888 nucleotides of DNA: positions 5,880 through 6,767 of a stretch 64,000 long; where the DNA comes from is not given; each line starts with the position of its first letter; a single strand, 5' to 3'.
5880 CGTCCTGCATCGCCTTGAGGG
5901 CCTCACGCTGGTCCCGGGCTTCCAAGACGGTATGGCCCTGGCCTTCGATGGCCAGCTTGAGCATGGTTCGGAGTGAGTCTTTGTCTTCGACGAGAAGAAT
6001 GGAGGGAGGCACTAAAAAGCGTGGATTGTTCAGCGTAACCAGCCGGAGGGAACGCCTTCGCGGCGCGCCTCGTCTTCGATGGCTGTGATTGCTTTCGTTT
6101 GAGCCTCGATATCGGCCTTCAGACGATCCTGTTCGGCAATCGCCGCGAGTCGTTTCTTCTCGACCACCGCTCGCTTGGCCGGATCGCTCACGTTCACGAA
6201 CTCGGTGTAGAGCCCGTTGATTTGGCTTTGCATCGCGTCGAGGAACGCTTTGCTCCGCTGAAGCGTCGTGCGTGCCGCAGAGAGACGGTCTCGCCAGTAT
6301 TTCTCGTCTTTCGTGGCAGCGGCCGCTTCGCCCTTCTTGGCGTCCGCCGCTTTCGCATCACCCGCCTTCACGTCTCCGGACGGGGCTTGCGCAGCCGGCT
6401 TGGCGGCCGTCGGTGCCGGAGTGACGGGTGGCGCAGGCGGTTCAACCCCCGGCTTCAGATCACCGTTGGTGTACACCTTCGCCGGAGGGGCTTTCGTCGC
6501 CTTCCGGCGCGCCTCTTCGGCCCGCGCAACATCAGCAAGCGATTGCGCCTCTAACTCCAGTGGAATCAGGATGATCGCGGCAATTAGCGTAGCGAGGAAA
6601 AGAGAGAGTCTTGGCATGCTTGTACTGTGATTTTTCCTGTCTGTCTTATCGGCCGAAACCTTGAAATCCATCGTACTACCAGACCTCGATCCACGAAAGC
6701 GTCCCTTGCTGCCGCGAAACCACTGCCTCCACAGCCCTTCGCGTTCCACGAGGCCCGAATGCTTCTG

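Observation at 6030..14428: Three paralogous small secreted coiled-coil proteins, each directly following a PilX_N (GspK-like) gene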

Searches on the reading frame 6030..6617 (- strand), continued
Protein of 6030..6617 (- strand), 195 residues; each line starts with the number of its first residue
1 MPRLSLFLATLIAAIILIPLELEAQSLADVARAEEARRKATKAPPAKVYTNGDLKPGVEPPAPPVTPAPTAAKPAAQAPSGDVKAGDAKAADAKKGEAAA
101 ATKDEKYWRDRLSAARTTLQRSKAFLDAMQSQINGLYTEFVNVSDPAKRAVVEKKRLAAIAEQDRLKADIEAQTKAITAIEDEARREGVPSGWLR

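Call 32: fold_search(model_id=the predicted structure, library=pdb)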
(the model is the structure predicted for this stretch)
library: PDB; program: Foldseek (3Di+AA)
matches with E <= 10: 759; with E <= 0.001: 0
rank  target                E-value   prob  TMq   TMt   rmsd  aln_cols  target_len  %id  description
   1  1tjl_A                2.1e-01  0.97  0.33  0.43   5.0        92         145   24  Crystal structure of transcription factor DksA from E. coli (released 2004-09-07)
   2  4afl_F                3.6e-01  1.00  0.40  0.81   2.1        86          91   12  The crystal structure of the ING4 dimerization domain reveals the functional organization of the ING family of chromat (released 2012-02-22)
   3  3na7                  3.6e-01  0.57  0.24  0.21   8.1       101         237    9  2.2 Angstrom Structure of the HP0958 Protein from Helicobacter pylori CCUG 17874 (released 2010-09-22)
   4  5me8_A                3.8e-01  1.00  0.36  0.63   1.9        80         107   15  N-terminal domain of the human tumor suppressor ING5 (released 2018-03-14)
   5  4ilo_A                4.6e-01  1.00  0.41  0.34   2.1        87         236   14  2.12A resolution structure of CT398 from Chlamydia trachomatis (released 2014-01-01)
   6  8glv_5V               4.6e-01  0.18  0.18  0.17  47.8       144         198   13  96-nm repeat unit of doublet microtubules from Chlamydomonas reinhardtii flagella (released 2023-05-31)
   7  6msq_A                4.8e-01  0.99  0.34  0.82   2.3        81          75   15  Crystal structure of pRO-2.3 (released 2019-05-08)
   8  5mto_A                5.5e-01  0.99  0.36  0.63   2.0        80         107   15  N-terminal domain of the human tumor suppressor ING5 C19S mutant (released 2018-02-28)
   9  1wfd_MODEL_1_A        5.8e-01  0.89  0.26  0.51  15.8        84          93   15  Solution structure of mouse MIT domain (released 2004-11-26)
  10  7f6j_C                6.2e-01  1.00  0.36  0.65   1.5        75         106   16  Crystal structure of the PDZD8 coiled-coil domain - Rab7 complex (released 2022-02-23)
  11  1g73_A                6.5e-01  0.25  0.22  0.26  13.2       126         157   14  CRYSTAL STRUCTURE OF SMAC BOUND TO XIAP-BIR3 DOMAIN (released 2001-01-10)
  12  4a5x_A                7.0e-01  0.96  0.24  0.60   9.6        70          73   20  Structures of MITD1 (released 2012-11-14)
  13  6msq_B                7.4e-01  0.98  0.33  0.79   2.0        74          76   15  Crystal structure of pRO-2.3 (released 2019-05-08)
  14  3etz_B                7.4e-01  0.97  0.36  0.58   2.9        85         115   19  Crystal structure of bacterial adhesin FadA L76A mutant (released 2008-12-02)
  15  8cws_A                7.9e-01  0.97  0.35  0.16   2.2        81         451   14  Accurate computational design of genetically encoded 3D protein crystals (released 2023-11-01)
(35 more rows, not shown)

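Call 42: search_protein_representatives(alignment_id=A3)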
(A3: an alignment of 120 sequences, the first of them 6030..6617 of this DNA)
Query: 120 sequences, 195 profile positions. Proteins with E-value up to 0.001 (for the whole library): 3937; up to 1e-10: 1527; up to 1e-30: 257. The best 150 are listed.
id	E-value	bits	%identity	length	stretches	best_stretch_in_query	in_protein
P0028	6.4e-87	307.0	-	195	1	1-195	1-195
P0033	6.7e-72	258.0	-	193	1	1-195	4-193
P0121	1.4e-67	243.8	-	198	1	5-195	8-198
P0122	3.4e-59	216.5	-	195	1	7-195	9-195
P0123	5.2e-59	215.9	-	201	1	6-195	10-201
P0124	2.0e-58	214.0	-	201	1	8-195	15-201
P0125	8.1e-58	212.0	-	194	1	5-195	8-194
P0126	2.1e-57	210.7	-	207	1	5-195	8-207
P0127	4.4e-56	206.4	-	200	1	12-195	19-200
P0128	2.5e-55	203.9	-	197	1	1-195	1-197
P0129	3.2e-55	203.5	-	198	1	4-195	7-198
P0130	1.7e-54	201.2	-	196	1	6-195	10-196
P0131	8.4e-54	198.9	-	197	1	10-195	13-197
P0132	1.7e-53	197.9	-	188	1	7-195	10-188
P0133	4.4e-53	196.6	-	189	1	7-195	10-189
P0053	2.0e-44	168.3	-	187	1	2-195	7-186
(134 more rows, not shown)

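Call 52: find_encoding_contigs(protein=P0021, flank=6000, max_places=2)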
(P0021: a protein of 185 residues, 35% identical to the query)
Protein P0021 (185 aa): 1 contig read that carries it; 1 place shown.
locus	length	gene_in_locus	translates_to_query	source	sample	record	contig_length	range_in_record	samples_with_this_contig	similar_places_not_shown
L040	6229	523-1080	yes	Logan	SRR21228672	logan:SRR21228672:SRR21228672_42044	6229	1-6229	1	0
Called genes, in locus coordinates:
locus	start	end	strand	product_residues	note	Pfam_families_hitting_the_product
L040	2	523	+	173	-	?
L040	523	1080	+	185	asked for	-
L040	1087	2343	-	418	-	PF00989:PAS (weak), PF08448:PAS_4, PF00512:HisKA, PF02518:HATPase_c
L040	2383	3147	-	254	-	PF06750:A24_N_bact, PF01478:Peptidase_A24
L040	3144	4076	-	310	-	-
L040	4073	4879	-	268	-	PF01061:ABC2_membrane (weak), PF12679:ABC2_membrane_2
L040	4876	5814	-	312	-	PF00005:ABC_tran, PF13304:AAA_21 (weak)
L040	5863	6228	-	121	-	?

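Call 53: find_encoding_contigs(protein=P0053, flank=6000, max_places=2)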
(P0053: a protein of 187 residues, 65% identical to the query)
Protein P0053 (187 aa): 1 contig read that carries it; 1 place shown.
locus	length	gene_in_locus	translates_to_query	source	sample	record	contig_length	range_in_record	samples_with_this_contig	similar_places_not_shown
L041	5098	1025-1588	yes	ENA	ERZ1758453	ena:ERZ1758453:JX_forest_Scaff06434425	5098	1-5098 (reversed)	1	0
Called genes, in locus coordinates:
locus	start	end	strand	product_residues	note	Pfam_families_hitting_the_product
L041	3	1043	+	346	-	?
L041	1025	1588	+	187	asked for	-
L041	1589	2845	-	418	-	PF13581:HATPase_c_2 (faint), PF00989:PAS (weak), PF08448:PAS_4, PF00512:HisKA, PF02518:HATPase_c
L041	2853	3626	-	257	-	PF06750:A24_N_bact, PF01478:Peptidase_A24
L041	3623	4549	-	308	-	-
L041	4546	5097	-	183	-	?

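Call 59: list_cluster_members(proteins=[P0024, P0027, P0049, P0112, P0113])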
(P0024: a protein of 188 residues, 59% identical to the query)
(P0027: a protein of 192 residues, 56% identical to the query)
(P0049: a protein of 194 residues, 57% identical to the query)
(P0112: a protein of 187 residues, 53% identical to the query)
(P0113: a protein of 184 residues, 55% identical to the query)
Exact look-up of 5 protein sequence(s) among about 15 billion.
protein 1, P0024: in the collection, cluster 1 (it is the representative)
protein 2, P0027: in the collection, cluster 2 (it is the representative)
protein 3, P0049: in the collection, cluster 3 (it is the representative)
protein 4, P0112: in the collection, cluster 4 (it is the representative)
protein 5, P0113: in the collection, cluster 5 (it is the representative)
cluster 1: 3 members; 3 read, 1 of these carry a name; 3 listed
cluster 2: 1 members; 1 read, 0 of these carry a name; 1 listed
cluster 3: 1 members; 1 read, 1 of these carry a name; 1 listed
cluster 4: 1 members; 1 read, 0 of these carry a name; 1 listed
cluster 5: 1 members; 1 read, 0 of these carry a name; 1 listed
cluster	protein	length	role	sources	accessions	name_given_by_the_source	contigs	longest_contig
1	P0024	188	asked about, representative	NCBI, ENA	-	-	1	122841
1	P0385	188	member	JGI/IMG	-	hypothetical protein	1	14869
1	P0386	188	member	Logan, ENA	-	-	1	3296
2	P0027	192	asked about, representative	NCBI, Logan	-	-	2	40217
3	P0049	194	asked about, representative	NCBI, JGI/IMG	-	hypothetical protein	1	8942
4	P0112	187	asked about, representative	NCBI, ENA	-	-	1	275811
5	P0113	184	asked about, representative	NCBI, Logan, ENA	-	-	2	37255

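Call 61: search_protein_families(library=pfam, max_evalue=0.001, proteins=[L031:4974-5912:+, L031:6464-7117:+, L031:7203-8915:+, L031:1099-2658:+, L033:4524-5183:-, L033:5180-5746:-, L033:6452-7096:+, L035:296-1531:+, L038:4659-5513:-, L038:6908-9430:+])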
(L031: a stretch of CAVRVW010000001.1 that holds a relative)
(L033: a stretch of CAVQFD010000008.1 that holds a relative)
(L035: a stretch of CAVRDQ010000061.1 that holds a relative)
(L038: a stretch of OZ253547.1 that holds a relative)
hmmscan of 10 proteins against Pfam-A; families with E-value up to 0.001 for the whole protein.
L031:4974-5912:+ (312 aa): 2 families
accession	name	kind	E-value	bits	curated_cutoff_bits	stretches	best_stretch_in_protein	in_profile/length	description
PF00722.28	Glyco_hydro_16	-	1.4e-19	70.6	22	1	151-287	38-165/175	Glycosyl hydrolases family 16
PF03935.22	SKN1_KRE6_Sbg1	-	0.00047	19.1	30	1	230-312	359-452/501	Beta-glucan synthesis-associated protein SKN1/KRE6/Sbg1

L031:6464-7117:+ (217 aa): 2 families
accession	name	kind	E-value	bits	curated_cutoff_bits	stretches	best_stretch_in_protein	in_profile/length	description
PF07883.17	Cupin_2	-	1.8e-05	24.8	27.2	0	171-203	33-66/70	Cupin domain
PF00190.28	Cupin_1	-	4.5e-05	23.5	22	1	129-215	51-122/151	Cupin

L031:7203-8915:+ (570 aa): 8 families
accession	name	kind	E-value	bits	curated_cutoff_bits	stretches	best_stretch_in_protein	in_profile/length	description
PF00561.26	Abhydrolase_1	-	1.3e-19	71.3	25.8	1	296-440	1-132/245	alpha/beta hydrolase fold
PF12697.13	Abhydrolase_6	-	2.6e-19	71.2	26.3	1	298-531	1-214/217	Alpha/beta hydrolase family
PF06197.19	DUF998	-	3.5e-17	63.1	30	1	38-227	1-183/184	Protein of unknown function (DUF998)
PF12146.15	Hydrolase_4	-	2.1e-11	44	27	1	298-525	7-236/239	Serine aminopeptidase, S33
PF03096.20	Ndr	-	7.7e-05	22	23.3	1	311-399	46-136/283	Ndr family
PF07859.19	Abhydrolase_3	-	0.00025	21.3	25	0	341-502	48-186/210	alpha/beta hydrolase fold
PF02129.25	Peptidase_S15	-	0.00037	20.7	23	1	342-399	77-132/262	X-Pro dipeptidyl-peptidase (S15 family)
PF00756.26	Esterase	-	0.00095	19.4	22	0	359-398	113-151/251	Putative esterase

L031:1099-2658:+ (519 aa): 0 families

L033:4524-5183:- (219 aa): 4 families
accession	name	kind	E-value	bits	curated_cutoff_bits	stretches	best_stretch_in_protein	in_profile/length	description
PF00413.30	Peptidase_M10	-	1.9e-17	64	24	1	39-200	2-158/159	Matrixin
PF13688.12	Reprolysin_5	-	7.4e-05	23.5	27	1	82-187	81-175/196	Metallo-peptidase family M12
PF16313.11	DUF4953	-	0.00059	19.6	24.2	1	149-177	12-39/316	Met-zincin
PF13582.12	Reprolysin_3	-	0.00063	20.7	22.4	1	76-167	44-123/123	Metallo-peptidase family M12B Reprolysin-like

L033:5180-5746:- (188 aa): 0 families

L033:6452-7096:+ (214 aa): 2 families
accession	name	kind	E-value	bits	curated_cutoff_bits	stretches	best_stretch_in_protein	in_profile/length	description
PF07883.17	Cupin_2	-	1.7e-05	24.9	27.2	0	168-200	33-66/70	Cupin domain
PF00190.28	Cupin_1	-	3.7e-05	23.8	22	1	126-212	51-122/151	Cupin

L035:296-1531:+ (411 aa): 2 families
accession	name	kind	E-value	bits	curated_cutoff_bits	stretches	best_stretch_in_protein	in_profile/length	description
PF06750.18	A24_N_bact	-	2.7e-33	114.3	23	1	114-195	2-83/84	Bacterial Peptidase A24 N-terminal domain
PF01478.23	Peptidase_A24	-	1.2e-12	48.6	26.5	1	206-341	1-103/104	Type IV leader peptidase family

L038:4659-5513:- (284 aa): 5 families
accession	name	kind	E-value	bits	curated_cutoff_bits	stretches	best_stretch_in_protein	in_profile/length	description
PF07728.20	AAA_5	-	4.3e-20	72.6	22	1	61-190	4-138/139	AAA domain (dynein-related subfamily)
PF07726.17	AAA_3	-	1.1e-08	35.5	27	1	62-187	5-125/131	ATPase family associated with various cellular activities (AAA)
PF00004.35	AAA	-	4.9e-07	30.7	21.2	1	61-176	3-110/131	ATPase family associated with various cellular activities (AAA)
PF13191.12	AAA_16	-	1.3e-06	29.4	32.6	1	32-94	1-63/167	AAA ATPase domain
PF05496.18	RuvB_N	-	4.6e-05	23.7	27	1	32-99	8-76/159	Holliday junction DNA helicase RuvB P-loop domain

L038:6908-9430:+ (840 aa): 4 families
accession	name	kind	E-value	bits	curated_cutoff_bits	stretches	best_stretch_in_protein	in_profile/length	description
PF00912.28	Transgly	-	1.1e-51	175.2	27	1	175-348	7-177/178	Transglycosylase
PF00905.27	Transpeptidase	-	8.5e-24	84.7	22.1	1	464-696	2-244/299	Penicillin binding protein transpeptidase domain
PF17757.6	UvrB_inter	-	8.5e-06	26.2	22.9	1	85-157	2-69/91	UvrB interaction domain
PF14814.11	UB2H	-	0.00073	20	27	0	86-163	1-80/85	Bifunctional transglycosylase second domain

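Call 83: search_protein_families(library=pfam, max_evalue=1, proteins=[L001:4669-5538:+, L001:1489-4665:+])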
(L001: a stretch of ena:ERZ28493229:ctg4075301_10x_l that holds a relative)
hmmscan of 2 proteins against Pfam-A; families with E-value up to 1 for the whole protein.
L001:4669-5538:+ (289 aa): 34 families (the best 25 are shown)
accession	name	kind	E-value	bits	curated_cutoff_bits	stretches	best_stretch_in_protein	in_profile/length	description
PF07719.23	TPR_2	-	3.3e-31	105.2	27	5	139-169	3-33/34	Tetratricopeptide repeat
PF00515.34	TPR_1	-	2.3e-29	100.4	27.8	5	138-169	2-33/34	Tetratricopeptide repeat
PF13432.12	TPR_16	-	5.9e-28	97.4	32.7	3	110-169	4-63/65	Tetratricopeptide repeat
PF13181.12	TPR_8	-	1.8e-24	84.2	25.7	4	138-169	2-33/34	Tetratricopeptide repeat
PF13424.12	TPR_12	-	1.3e-22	80.2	30.1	3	110-168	10-76/77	Tetratricopeptide repeat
PF13428.12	TPR_14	-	3.1e-21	74.1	23.5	4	142-179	6-43/44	Tetratricopeptide repeat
PF13414.12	TPR_11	-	3.6e-21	75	26.8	3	110-151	1-42/42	TPR repeat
PF13431.12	TPR_17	-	4.9e-19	67.4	24.4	3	125-157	1-33/34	Tetratricopeptide repeat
PF13371.12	TPR_9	-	1.3e-17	64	35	2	234-282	24-72/73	Tetratricopeptide repeat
PF14559.12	TPR_19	-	1.2e-15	58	25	4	113-165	1-53/68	Tetratricopeptide repeat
PF13174.12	TPR_6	-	3.7e-15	55.9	26.3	3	245-270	6-31/33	Tetratricopeptide repeat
PF13374.12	TPR_10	-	1.2e-14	54.2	27.5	2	138-167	3-32/42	Tetratricopeptide repeat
PF13176.12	TPR_7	-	2.8e-13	49.2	27.9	2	139-166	1-28/36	Tetratricopeptide repeat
PF24575.1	TPR_Slam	-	2.6e-09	37.9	35.2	1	185-228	61-104/104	Surface lipoprotein assembly modifier, N-terminal TPR repeats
PF07721.20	TPR_4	-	5.1e-09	36.3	27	0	141-156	5-20/26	Tetratricopeptide repeat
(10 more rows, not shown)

L001:1489-4665:+ (1058 aa): 1 family
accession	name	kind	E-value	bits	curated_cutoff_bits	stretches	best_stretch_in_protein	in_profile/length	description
PF05567.17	T4P_PilY1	-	7.1e-12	45.4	28.1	2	563-677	27-151/411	PilY1 beta-propeller domain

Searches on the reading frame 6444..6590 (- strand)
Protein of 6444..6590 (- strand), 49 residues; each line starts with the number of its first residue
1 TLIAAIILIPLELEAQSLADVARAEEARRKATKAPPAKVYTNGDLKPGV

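Call 51: find_homologous_proteins(query=A5, max_evalue=1)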
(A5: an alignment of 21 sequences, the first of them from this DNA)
Query A5 (21 sequences) (49 aa, profile of the alignment): 117 proteins with E <= 1 among 2126 candidates.
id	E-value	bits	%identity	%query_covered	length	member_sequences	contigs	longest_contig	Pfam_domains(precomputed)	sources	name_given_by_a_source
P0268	4.5e-17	79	53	92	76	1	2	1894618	-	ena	-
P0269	4.8e-17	79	51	88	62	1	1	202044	-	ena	-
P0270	1.0e-16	78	65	88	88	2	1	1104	-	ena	-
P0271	1.9e-16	77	57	90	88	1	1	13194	-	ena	-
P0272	6.4e-16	75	67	73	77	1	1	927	-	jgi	jgi:hypothetical protein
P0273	7.4e-16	75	73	67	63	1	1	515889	-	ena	-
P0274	8.5e-16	75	55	96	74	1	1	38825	-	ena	-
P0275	2.2e-15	74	73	67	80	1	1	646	-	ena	-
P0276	3.2e-15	73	66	71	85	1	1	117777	-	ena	-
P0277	4.0e-15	73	63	88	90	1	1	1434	-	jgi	-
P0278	4.1e-15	73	68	63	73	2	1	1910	-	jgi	jgi:hypothetical protein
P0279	4.3e-15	73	74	71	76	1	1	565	-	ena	-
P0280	4.8e-15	73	53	94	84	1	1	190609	-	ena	-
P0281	4.8e-15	73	68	69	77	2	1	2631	-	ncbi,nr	ncbi:MAG: hypothetical protein OEW19_15770, partial [Acidobacteriota bacterium]|nr:hypothetical prot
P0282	5.0e-15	72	63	92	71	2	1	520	-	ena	-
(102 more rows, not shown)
